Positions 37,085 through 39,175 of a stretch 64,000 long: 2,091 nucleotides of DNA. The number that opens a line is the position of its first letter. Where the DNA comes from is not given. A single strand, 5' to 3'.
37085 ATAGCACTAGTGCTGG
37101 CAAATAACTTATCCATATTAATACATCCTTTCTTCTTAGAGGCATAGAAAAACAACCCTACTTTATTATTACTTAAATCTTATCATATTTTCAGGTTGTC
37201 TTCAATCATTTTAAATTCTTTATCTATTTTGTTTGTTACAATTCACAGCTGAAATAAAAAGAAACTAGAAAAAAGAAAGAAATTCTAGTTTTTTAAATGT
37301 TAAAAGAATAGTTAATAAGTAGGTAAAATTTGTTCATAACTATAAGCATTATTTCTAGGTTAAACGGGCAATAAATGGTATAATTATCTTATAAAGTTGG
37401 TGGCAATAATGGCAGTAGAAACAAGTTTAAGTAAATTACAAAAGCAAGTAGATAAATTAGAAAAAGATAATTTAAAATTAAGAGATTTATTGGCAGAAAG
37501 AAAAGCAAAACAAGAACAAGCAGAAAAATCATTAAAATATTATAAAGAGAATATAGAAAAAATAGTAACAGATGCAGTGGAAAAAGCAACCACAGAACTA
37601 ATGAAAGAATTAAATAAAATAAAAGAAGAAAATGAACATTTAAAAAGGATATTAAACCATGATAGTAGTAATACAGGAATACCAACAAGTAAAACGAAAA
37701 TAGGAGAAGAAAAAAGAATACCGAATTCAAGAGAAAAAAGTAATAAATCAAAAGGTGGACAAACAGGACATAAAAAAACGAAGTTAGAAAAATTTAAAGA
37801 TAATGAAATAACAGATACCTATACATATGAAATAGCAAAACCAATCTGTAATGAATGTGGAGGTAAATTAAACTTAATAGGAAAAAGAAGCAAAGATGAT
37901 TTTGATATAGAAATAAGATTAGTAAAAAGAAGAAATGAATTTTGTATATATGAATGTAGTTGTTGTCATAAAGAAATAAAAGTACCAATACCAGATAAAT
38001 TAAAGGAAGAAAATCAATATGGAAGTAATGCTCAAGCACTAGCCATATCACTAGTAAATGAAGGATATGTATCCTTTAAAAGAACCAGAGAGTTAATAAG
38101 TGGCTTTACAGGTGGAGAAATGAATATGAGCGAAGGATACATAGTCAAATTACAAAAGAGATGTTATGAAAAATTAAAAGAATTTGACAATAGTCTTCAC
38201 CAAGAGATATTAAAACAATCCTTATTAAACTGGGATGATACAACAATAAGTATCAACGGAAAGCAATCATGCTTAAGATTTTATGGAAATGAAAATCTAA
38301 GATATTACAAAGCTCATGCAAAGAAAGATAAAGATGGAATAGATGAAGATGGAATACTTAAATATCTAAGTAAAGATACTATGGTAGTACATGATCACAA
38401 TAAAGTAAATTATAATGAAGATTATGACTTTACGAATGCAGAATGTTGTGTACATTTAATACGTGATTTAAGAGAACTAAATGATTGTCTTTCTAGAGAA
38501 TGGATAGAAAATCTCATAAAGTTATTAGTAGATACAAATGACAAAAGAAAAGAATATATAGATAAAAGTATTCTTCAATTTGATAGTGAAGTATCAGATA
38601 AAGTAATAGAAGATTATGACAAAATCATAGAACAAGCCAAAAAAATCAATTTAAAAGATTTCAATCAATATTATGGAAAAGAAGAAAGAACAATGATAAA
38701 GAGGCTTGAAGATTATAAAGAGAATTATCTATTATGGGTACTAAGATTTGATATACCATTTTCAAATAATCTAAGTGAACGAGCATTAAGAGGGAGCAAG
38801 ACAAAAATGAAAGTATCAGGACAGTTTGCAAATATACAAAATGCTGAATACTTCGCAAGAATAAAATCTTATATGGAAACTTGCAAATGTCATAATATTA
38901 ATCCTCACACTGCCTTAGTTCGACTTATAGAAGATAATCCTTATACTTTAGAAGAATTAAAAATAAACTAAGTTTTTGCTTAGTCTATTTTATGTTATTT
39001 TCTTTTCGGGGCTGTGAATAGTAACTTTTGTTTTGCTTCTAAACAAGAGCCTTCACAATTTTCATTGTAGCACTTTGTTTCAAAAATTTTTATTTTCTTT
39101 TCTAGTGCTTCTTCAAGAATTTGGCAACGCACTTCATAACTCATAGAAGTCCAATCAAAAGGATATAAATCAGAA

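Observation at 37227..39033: Recent IS66-family insertion (perfect 8-bp TSD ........) 80 bp upstream of the toxin gene, rewriting the C-terminus of the preceding gene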

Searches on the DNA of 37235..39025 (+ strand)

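Call 42: search_dna_similar(query=window:37235-39025:+, collection=phages, mode=distant, max_rows=10)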
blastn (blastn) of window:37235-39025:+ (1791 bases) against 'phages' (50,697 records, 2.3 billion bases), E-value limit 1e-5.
No match.

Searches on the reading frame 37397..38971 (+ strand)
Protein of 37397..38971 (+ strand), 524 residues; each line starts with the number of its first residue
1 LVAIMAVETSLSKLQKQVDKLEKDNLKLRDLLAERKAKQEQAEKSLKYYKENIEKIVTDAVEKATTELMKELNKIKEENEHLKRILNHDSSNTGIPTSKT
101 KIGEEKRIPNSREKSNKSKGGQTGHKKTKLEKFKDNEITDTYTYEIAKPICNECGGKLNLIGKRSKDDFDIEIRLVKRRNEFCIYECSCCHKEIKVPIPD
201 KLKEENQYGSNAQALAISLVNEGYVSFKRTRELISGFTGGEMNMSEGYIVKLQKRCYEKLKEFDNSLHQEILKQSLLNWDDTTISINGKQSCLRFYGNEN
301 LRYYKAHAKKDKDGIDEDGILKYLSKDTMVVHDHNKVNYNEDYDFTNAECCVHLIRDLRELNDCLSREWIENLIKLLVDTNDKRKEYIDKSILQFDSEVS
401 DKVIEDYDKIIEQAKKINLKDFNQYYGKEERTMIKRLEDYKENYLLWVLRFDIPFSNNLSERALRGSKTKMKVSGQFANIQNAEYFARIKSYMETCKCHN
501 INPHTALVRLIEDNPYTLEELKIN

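Call 3: search_protein_families(library=pfam, proteins=[window:37397-38971:+], max_evalue=0.01)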
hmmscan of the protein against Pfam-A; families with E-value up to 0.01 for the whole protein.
window:37397-38971:+ (524 aa): 3 families
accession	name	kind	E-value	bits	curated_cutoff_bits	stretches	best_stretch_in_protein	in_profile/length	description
PF03050.20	DDE_Tnp_IS66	-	7.5e-16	58.8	23.1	1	208-484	4-283/284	Transposase IS66 family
PF19200.6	MupG_N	-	0.0014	18.7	24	1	374-504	16-149/237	6-phospho-N-acetylmuramidase, N-terminal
PF13005.12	zf-IS66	-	0.0075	17.1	27.3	0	150-191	3-46/46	zinc-finger binding domain of transposase IS66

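Call 7: find_encoding_contigs(protein=window:37409-38971:+, flank=4000, max_places=10)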
Protein window:37409-38971:+ (520 aa): 4 contigs read that carry it; 1 place shown.
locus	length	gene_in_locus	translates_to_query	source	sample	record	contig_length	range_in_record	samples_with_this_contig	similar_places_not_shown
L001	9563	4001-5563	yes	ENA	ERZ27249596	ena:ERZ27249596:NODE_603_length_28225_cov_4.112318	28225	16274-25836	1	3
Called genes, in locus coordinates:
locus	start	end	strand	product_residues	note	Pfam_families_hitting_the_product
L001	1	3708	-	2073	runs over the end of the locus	-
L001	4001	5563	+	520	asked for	PF03050:DDE_Tnp_IS66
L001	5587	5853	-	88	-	-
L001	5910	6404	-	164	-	-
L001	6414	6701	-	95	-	-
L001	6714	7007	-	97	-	-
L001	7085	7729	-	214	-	PF06013:WXG100 (faint)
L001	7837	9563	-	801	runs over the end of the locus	PF00133:tRNA-synt_1, PF00750:tRNA-synt_1d (faint), PF01406:tRNA-synt_1e (faint), PF09334:tRNA-synt_1g, PF13603:tRNA-synt_1_2, PF00133:tRNA-synt_1, PF09334:tRNA-synt_1g (weak), PF08264:Anticodon_1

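Call 10: find_homologous_proteins(query=window:37409-38971:+, max_evalue=1e-10)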
Query window:37409-38971:+ (520 aa): 1205 proteins with E <= 1e-10 among 8000 candidates; the best 120 are listed.
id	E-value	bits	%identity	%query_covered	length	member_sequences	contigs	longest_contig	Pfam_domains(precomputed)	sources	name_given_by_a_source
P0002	0.0e+0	1073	92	100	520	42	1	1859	PF03050.21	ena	-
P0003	0.0e+0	1066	92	100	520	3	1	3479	PF03050.21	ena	-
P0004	0.0e+0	1059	90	100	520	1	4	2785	PF03050.21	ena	-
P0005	0.0e+0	1057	90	100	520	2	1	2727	PF03050.21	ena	-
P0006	0.0e+0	1055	89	100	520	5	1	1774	PF03050.21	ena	-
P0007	0.0e+0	1054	90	100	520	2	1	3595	PF03050.21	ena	-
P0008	0.0e+0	1048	89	100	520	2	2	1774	PF03050.21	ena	-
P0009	0.0e+0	1046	89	100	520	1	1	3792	PF03050.21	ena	-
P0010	0.0e+0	1045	89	100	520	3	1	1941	PF03050.21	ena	-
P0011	0.0e+0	1043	89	100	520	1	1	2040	PF03050.21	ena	-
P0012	0.0e+0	1036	88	100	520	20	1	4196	PF03050.21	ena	-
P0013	3.3e-288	974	83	100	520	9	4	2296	PF03050.21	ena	-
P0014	1.3e-282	956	82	100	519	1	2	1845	PF03050.21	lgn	-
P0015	6.4e-279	944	80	99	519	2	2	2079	PF03050.21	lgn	-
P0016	2.4e-273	925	79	99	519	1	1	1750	PF03050.21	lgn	-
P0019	1.2e-266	903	78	100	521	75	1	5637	PF03050.21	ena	-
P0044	1.2e-244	831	73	100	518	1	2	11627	PF03050.21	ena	-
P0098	3.9e-184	631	58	99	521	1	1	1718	PF03050.21,PF13005.13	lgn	-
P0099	3.0e-182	625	57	99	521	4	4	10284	PF03050.21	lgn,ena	-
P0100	2.3e-179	615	57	99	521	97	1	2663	PF03050.21,PF13005.13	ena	-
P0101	4.3e-179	614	57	99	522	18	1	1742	PF03050.21,PF13005.13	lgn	-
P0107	2.9e-177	608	57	99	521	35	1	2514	PF03050.21,PF13005.13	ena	-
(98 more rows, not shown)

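Call 12: find_encoding_contigs(protein=P0012, flank=3000, max_places=6)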
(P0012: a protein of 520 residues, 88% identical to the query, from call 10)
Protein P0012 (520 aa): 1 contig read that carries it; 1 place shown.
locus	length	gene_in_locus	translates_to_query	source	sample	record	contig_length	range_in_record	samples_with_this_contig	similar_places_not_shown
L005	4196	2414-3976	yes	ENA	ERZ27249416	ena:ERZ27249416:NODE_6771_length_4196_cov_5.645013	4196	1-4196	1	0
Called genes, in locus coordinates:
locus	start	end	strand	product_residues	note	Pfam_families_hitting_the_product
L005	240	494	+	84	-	-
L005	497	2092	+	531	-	PF03050:DDE_Tnp_IS66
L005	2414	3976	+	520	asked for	PF03050:DDE_Tnp_IS66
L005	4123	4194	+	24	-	?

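Call 13: find_encoding_contigs(protein=P0009, flank=3000, max_places=6)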
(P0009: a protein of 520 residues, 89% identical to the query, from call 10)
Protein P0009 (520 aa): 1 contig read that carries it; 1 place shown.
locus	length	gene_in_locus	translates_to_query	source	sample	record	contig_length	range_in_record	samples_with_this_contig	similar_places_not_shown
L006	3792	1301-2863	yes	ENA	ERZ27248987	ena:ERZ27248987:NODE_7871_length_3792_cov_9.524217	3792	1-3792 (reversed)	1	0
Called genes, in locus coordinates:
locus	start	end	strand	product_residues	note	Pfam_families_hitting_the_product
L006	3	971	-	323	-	?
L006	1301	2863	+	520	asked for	PF03050:DDE_Tnp_IS66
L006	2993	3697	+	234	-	-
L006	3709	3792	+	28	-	?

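Call 14: find_encoding_contigs(protein=P0007, flank=3000, max_places=6)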
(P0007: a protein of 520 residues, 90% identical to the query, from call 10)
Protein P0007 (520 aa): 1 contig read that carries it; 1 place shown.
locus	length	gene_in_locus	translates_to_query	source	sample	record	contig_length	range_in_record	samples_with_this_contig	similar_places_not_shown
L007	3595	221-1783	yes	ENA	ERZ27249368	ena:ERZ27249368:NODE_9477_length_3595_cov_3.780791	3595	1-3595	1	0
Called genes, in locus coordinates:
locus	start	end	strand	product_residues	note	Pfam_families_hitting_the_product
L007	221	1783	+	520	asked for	PF03050:DDE_Tnp_IS66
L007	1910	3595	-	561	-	?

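Call 24: search_protein_families(library=ncbifam, proteins=[window:37409-38971:+], max_evalue=0.01)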
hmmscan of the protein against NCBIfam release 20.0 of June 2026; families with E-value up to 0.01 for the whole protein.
window:37409-38971:+ (520 aa): 1 family
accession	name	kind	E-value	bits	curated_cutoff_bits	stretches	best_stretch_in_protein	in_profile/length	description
NF033517.1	transpos_IS66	equivalog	7.1e-55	186.6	180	1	118-508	1-385/387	IS66 family transposase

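Call 41: search_dna_similar(query=window:37409-38971:+, collection=plasmids, mode=protein, max_rows=15)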
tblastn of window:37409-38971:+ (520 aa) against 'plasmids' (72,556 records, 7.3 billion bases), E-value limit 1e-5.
Records with a match: 135; places in all: 301; records where one place covers at least 80% of the query: 86.
Best place of each record, by identity: <60% 135.
By first word of the organism name: Bacillus 53; Deinococcus 27; Nostoc 6; Streptomyces 6; Geobacillus 5; Acaryochloris 4; Leptolyngbya 4; Trichormus 3; Pseudanabaena 2; Candidatus 2; and 19 more.
By predicted mobility (MOB-suite, as given by PLSDB): non-mobilizable 88; mobilizable 27; conjugative 20.
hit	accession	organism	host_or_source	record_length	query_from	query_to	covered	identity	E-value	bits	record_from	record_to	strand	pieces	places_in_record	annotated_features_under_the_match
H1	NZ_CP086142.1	Clostridium estertheticum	bovine,single colony,feces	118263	64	512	86%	29.4%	4e-36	150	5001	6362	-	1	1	IS66 family transposase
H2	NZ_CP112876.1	Pseudanabaena galeata CCNP1313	-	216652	23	512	94%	26.0%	2e-31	136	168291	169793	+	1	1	IS66 family transposase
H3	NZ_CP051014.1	Bacillus tropicus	Oryctes gigas,whole organism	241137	51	508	88%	26.9%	1e-25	179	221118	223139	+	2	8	IS66 family transposase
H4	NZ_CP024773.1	Bacillus thuringiensis LM1212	Oryctes gigas,whole organism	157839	51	508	88%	26.9%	1e-25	179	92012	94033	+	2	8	IS66 family transposase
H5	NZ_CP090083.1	Bacillus cereus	cell culture,Contaminated soil sample ...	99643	51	493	85%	27.3%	1e-25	119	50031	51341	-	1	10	IS66 family transposase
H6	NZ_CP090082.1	Bacillus cereus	cell culture,Contaminated soil sample ...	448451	51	493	85%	27.3%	1e-25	119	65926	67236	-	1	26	IS66 family transposase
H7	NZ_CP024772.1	Bacillus thuringiensis LM1212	Oryctes gigas,whole organism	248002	78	489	79%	29.2%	8e-30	132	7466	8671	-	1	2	none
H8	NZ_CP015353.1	Bacillus thuringiensis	Caenorhabditis elegans,whole organism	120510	63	496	83%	27.6%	3e-24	115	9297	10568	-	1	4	IS66 family transposase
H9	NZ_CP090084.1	Bacillus cereus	cell culture,Contaminated soil sample ...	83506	51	493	85%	27.0%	7e-27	123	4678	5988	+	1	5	IS66 family transposase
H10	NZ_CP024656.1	Bacillus cereus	-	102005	51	493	85%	27.0%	7e-27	123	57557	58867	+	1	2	IS66 family transposase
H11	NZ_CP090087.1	Bacillus cereus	cell culture,Contaminated soil sample ...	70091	51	493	85%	27.0%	1e-26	122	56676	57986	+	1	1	IS66 family transposase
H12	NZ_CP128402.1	Candidatus Chlorohelix allophototropha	Single colony of Candidatus Chlorohelix ...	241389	68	511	85%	26.9%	3e-33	142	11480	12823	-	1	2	IS66 family transposase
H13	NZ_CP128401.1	Candidatus Chlorohelix allophototropha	Single colony of Candidatus Chlorohelix ...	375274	68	511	85%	26.9%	5e-33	141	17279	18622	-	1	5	IS66 family transposase | hypothetical protein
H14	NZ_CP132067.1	Bacillus mycoides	whole organism,soil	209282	51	493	85%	26.9%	4e-26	120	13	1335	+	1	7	IS66 family transposase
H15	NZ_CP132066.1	Bacillus mycoides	whole organism,soil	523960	51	493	85%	26.9%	4e-26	120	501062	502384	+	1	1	IS66 family transposase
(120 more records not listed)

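Call 52: find_encoding_contigs(protein=P0044, flank=1500, max_places=6)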
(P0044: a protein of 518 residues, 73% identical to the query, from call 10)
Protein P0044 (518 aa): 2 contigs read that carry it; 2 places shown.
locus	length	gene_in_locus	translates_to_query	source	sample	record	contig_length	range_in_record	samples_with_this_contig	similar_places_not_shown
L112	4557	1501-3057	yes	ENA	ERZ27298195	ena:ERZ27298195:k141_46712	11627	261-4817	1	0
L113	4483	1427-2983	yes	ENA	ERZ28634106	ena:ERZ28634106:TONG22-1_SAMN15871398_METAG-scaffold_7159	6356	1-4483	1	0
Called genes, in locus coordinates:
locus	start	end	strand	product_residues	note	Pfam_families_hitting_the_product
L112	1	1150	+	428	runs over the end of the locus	PF07963:N_methyl (weak)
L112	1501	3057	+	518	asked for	PF03050:DDE_Tnp_IS66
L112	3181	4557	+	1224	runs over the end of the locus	PF04563:RNA_pol_Rpb2_1, PF04561:RNA_pol_Rpb2_2, PF04565:RNA_pol_Rpb2_3, PF10385:RNA_pol_Rpb2_45, PF00562:RNA_pol_Rpb2_6, PF04560:RNA_pol_Rpb2_7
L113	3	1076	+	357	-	?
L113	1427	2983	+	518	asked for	PF03050:DDE_Tnp_IS66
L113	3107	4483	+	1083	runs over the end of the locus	?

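Call 53: find_encoding_contigs(protein=P0019, flank=1500, max_places=6)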
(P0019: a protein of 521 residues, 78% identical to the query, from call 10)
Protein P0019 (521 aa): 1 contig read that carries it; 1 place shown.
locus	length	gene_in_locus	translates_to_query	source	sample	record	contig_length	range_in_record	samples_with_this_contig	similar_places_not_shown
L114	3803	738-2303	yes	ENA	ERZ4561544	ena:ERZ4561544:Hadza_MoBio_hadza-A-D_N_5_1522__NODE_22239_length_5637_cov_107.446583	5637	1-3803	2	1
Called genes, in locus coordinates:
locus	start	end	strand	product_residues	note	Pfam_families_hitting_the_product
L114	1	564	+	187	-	?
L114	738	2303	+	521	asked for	PF03050:DDE_Tnp_IS66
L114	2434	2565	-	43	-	-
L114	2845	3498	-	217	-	-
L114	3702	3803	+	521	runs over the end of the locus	PF03050:DDE_Tnp_IS66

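Call 54: find_encoding_contigs(protein=P0099, flank=1500, max_places=6)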
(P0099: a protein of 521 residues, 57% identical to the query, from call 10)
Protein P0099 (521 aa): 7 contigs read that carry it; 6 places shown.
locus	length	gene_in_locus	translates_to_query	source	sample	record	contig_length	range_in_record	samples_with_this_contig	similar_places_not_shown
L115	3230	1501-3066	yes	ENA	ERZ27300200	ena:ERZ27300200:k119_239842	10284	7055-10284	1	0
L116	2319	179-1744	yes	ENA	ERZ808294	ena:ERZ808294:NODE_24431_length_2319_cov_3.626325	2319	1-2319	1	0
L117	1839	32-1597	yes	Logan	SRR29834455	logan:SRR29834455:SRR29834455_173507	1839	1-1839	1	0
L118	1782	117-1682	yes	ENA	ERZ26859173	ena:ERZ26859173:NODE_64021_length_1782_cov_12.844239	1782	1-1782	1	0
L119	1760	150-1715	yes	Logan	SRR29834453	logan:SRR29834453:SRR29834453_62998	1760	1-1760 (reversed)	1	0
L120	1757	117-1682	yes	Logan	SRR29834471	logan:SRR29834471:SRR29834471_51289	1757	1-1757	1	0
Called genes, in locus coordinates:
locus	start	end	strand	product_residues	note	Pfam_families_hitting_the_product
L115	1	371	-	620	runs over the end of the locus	PF01609:DDE_Tnp_1 (weak)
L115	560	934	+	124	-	-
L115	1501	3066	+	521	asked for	PF03050:DDE_Tnp_IS66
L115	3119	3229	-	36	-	?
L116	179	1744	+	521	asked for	PF03050:DDE_Tnp_IS66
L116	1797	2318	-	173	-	?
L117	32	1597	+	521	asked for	PF03050:DDE_Tnp_IS66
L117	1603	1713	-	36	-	-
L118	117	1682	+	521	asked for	PF03050:DDE_Tnp_IS66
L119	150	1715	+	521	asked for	PF03050:DDE_Tnp_IS66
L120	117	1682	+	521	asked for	PF03050:DDE_Tnp_IS66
